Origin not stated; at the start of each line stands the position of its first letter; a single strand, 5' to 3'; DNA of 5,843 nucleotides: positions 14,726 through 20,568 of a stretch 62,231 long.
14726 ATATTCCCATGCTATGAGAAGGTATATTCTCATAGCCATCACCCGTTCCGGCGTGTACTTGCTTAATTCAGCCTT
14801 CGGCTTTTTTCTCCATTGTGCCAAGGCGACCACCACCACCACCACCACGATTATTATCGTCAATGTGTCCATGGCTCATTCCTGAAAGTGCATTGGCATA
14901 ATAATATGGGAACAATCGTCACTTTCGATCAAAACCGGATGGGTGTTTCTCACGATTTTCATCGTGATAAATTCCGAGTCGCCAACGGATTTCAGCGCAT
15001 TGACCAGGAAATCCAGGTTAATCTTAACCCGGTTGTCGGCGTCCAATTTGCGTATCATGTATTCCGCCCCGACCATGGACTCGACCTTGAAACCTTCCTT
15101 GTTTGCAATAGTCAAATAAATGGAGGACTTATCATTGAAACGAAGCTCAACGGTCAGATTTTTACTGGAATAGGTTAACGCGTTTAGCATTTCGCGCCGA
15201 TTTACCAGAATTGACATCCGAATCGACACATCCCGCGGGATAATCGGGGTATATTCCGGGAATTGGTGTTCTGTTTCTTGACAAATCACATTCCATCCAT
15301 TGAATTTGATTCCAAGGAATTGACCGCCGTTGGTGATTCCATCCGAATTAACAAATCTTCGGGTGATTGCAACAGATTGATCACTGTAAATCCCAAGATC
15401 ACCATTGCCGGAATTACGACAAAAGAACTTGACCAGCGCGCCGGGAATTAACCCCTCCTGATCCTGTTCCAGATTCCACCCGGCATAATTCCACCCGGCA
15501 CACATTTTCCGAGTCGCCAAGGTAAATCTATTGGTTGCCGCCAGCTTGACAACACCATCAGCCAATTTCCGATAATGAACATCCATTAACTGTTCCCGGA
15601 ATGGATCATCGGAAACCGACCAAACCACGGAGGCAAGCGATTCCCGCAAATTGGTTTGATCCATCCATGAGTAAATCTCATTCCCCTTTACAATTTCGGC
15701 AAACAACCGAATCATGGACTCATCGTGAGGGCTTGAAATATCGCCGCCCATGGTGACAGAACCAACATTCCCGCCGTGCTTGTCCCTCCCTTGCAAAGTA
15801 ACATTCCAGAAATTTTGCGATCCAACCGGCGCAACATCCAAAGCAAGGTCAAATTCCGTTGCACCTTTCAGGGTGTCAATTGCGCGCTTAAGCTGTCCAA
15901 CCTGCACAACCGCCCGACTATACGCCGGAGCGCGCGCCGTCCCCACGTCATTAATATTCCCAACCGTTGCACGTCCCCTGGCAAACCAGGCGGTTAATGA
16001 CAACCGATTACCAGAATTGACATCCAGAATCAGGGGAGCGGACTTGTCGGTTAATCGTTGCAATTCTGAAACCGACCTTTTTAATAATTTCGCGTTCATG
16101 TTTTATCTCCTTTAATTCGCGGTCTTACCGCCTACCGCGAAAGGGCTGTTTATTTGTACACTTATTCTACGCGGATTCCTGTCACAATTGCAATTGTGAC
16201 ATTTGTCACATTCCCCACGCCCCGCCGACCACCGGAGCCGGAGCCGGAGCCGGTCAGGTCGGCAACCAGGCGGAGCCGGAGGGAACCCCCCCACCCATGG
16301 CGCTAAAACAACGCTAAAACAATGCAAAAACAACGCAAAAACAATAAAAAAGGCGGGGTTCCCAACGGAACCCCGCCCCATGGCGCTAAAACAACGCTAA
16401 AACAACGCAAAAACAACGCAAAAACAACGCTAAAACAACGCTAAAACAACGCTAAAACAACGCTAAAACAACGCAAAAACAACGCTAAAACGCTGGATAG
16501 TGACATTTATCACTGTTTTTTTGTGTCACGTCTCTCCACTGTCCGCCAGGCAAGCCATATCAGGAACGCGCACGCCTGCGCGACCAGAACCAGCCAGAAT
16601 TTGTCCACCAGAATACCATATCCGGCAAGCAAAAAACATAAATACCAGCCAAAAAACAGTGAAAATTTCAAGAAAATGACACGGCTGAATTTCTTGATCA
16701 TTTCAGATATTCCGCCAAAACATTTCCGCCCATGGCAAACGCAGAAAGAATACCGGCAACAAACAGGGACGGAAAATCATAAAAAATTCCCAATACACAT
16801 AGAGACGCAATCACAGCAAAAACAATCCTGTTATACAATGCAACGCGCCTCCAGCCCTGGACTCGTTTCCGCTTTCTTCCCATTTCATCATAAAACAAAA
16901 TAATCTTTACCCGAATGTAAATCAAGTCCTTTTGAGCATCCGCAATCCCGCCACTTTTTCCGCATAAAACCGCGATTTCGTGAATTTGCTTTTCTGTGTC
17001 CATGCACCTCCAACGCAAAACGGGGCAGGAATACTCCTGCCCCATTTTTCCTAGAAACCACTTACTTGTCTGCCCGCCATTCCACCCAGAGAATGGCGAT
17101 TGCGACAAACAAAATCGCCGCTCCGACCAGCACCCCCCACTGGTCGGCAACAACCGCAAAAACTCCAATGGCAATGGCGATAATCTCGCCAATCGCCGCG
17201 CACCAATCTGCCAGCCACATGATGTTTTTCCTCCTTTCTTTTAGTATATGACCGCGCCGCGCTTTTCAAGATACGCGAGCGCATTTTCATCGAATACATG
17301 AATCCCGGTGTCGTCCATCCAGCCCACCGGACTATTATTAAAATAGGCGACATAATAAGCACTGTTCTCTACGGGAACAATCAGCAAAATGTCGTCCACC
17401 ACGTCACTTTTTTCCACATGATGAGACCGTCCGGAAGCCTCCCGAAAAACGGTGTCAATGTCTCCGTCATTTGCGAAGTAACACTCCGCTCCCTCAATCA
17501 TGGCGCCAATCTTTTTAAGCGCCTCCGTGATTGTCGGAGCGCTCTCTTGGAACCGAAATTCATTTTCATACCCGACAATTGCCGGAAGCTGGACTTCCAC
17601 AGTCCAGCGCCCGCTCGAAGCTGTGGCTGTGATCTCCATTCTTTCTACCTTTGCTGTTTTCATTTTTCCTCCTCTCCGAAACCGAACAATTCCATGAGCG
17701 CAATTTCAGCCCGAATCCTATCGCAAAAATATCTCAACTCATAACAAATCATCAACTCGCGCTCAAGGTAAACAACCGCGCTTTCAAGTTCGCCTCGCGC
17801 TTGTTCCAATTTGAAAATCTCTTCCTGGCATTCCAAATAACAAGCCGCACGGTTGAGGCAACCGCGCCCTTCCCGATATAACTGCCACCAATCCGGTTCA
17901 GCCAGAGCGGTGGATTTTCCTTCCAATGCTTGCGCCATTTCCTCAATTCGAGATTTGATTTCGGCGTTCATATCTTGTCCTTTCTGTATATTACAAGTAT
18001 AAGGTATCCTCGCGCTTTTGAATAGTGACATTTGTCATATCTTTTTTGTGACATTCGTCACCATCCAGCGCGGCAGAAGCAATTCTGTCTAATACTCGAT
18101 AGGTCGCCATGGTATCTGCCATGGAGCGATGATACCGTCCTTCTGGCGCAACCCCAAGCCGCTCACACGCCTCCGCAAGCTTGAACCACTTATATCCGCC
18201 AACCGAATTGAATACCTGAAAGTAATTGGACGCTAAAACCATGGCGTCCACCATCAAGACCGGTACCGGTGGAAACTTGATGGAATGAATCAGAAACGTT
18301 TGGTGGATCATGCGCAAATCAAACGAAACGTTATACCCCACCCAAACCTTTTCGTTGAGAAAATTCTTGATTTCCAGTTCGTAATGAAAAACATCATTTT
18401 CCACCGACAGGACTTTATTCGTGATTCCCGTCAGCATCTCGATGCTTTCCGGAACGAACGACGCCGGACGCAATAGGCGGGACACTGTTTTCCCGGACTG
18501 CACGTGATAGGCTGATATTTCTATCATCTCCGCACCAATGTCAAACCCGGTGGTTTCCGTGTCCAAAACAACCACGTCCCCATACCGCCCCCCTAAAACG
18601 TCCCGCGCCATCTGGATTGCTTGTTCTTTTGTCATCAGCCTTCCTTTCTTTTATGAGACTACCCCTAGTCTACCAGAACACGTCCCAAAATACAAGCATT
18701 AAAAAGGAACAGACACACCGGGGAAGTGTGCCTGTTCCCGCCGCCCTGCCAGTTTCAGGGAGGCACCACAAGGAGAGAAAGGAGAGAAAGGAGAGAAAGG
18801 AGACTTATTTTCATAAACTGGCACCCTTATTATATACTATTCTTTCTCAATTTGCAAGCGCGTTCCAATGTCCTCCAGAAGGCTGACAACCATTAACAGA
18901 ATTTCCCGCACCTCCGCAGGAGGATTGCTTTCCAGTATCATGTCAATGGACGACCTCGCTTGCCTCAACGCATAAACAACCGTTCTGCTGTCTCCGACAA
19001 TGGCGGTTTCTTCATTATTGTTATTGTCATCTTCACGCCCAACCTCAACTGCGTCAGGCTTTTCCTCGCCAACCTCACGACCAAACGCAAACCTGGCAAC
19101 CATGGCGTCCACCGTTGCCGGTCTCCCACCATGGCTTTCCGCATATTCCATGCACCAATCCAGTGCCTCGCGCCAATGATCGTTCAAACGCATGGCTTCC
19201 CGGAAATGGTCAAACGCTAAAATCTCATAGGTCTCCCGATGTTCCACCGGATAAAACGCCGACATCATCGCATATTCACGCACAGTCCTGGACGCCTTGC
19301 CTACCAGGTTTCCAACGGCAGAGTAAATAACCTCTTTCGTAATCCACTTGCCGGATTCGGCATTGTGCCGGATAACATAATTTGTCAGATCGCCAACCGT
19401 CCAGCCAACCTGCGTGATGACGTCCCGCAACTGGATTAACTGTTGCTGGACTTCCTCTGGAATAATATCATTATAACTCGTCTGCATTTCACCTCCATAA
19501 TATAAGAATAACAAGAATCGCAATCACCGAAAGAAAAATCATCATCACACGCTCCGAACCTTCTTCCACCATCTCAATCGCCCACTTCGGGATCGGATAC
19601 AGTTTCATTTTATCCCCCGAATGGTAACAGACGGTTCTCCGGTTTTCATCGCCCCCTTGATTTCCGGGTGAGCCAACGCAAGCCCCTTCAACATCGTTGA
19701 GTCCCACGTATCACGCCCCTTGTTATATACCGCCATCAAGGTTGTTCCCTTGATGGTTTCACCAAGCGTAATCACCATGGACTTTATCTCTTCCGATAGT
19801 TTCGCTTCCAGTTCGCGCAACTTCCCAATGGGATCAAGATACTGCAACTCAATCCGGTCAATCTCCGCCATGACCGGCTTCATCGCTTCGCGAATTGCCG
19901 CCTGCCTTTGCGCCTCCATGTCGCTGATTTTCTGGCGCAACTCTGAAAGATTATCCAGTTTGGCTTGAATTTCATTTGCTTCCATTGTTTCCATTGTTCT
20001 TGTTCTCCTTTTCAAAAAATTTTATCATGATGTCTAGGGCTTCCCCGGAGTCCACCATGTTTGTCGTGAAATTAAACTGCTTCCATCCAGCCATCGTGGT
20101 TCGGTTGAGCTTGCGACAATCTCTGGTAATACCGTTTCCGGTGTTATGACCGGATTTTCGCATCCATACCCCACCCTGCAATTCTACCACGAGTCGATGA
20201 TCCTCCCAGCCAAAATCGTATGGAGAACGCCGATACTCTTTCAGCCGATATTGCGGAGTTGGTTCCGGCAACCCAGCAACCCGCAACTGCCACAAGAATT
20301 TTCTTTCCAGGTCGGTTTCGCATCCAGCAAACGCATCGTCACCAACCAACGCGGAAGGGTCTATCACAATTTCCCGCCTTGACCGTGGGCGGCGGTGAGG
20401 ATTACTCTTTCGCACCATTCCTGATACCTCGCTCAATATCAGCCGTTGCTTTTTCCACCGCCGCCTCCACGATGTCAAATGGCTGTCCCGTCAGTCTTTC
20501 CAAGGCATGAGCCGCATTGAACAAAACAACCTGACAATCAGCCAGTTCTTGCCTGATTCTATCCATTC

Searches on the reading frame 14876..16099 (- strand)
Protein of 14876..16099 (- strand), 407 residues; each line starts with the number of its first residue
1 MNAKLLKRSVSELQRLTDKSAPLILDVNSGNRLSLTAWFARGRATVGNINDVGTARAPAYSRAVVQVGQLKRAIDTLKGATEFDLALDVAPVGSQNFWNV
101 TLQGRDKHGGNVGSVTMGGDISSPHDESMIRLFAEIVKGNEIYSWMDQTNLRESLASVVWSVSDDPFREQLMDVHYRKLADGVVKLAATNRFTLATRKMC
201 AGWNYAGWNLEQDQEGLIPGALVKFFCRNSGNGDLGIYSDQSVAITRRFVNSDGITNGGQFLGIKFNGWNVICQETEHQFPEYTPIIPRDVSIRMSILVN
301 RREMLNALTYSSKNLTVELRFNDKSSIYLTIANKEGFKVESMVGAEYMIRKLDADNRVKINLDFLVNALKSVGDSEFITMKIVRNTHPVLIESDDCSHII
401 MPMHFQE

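Call 12: search_protein_families(library=pfam, proteins=[window:14876-16099:-], max_evalue=0.01)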
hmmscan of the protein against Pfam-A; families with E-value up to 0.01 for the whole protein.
window:14876-16099:- (407 aa): 0 families

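Call 13: search_protein_families(library=phrogs, proteins=[window:14876-16099:-], max_evalue=0.01)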
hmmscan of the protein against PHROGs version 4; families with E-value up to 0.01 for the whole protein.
window:14876-16099:- (407 aa): 1 family
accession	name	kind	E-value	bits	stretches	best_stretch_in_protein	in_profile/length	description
phrog_947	-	DNA, RNA and nucleotide metabolism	1e-16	61.9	1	147-403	131-363/368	DNA polymerase processivity factor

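Call 15: find_related_loci(query=window:14876-16099:-, collection=viral_contigs, flank=10000)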
Query window:14876-16099:- (407 aa) in viral_contigs; peptide patterns used: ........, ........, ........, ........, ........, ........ (x = any residue, [..] = any of these).
6 stretches matched a pattern, but none encodes a relative of the query by tblastn (E <= 1e-3).

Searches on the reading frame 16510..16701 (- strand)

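Call 36: search_protein_families(library=pfam, proteins=[window:16510-16701:-], max_evalue=0.01)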
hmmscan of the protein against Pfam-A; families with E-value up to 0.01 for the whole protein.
window:16510-16701:- (63 aa): 1 family
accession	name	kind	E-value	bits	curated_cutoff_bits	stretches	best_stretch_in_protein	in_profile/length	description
PF01040.23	UbiA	-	0.0056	16.4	34.2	1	12-61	190-239/250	UbiA prenyltransferase family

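Call 37: search_protein_families(library=phrogs, proteins=[window:16510-16701:-], max_evalue=0.001)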
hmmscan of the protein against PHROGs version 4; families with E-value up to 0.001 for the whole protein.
window:16510-16701:- (63 aa): 0 families

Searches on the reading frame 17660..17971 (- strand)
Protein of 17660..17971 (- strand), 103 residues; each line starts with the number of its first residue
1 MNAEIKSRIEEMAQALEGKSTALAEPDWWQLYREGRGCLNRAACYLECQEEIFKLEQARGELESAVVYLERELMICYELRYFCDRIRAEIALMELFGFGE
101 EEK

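Call 36: search_protein_families(library=pfam, proteins=[window:17660-17971:-], max_evalue=0.01)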
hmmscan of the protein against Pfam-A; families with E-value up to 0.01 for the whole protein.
window:17660-17971:- (103 aa): 1 family
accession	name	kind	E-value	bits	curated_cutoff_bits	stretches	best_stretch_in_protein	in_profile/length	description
PF17907.7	AWS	-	0.007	16.8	23.3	0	35-55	8-27/39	AWS domain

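Call 37: search_protein_families(library=phrogs, proteins=[window:17660-17971:-], max_evalue=0.001)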
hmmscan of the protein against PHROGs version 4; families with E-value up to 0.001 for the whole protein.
window:17660-17971:- (103 aa): 0 families

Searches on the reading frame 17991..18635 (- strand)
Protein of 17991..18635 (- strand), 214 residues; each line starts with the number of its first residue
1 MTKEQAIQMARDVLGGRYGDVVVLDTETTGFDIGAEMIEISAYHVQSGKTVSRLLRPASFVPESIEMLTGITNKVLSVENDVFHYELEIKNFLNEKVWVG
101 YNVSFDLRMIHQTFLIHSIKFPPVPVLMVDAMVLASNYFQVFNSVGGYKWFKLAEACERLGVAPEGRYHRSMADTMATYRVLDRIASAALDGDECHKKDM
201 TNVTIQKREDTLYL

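Call 36: search_protein_families(library=pfam, proteins=[window:17991-18635:-], max_evalue=0.01)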
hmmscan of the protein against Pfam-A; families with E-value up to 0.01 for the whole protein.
window:17991-18635:- (214 aa): 2 families
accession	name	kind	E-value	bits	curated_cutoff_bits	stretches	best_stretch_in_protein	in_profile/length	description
PF00929.31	RNase_T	-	1e-19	72.1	24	1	22-182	1-164/164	Exonuclease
PF01612.26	DNA_pol_A_exo1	-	0.0083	16.4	23.6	0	88-135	67-113/173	3'-5' exonuclease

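Call 37: search_protein_families(library=phrogs, proteins=[window:17991-18635:-], max_evalue=0.001)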
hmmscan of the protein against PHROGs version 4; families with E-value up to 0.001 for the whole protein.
window:17991-18635:- (214 aa): 5 families
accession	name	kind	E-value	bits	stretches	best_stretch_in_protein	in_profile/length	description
phrog_192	-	DNA, RNA and nucleotide metabolism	1.3e-33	117.9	1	20-192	107-276/397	DNA polymerase exonuclease subunit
phrog_14632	-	DNA, RNA and nucleotide metabolism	1.2e-07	31.8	1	18-178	81-235/380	DNA polymerase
phrog_29618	-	DNA, RNA and nucleotide metabolism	2.5e-06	28.2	1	4-120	18-131/306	exonuclease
phrog_403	-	DNA, RNA and nucleotide metabolism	8e-05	22.7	1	91-141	136-187/321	DNA polymerase exonuclease subunit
phrog_17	-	DNA, RNA and nucleotide metabolism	0.00015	20.9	1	18-182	669-821/1445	DNA polymerase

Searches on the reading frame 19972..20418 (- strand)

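Call 36: search_protein_families(library=pfam, proteins=[window:19972-20418:-], max_evalue=0.01)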
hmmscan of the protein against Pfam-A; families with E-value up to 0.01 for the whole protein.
window:19972-20418:- (148 aa): 1 family
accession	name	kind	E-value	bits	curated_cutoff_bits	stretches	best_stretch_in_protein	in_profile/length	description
PF18027.6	Pepdidase_M14_N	-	0.0033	18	23.2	1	42-98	36-92/107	Cytosolic carboxypeptidase N-terminal domain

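Call 37: search_protein_families(library=phrogs, proteins=[window:19972-20418:-], max_evalue=0.001)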
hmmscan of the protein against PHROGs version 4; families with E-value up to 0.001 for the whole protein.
window:19972-20418:- (148 aa): 1 family
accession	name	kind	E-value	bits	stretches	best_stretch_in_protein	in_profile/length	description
phrog_503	-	unknown function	8.3e-18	65.5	1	37-142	34-137/144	-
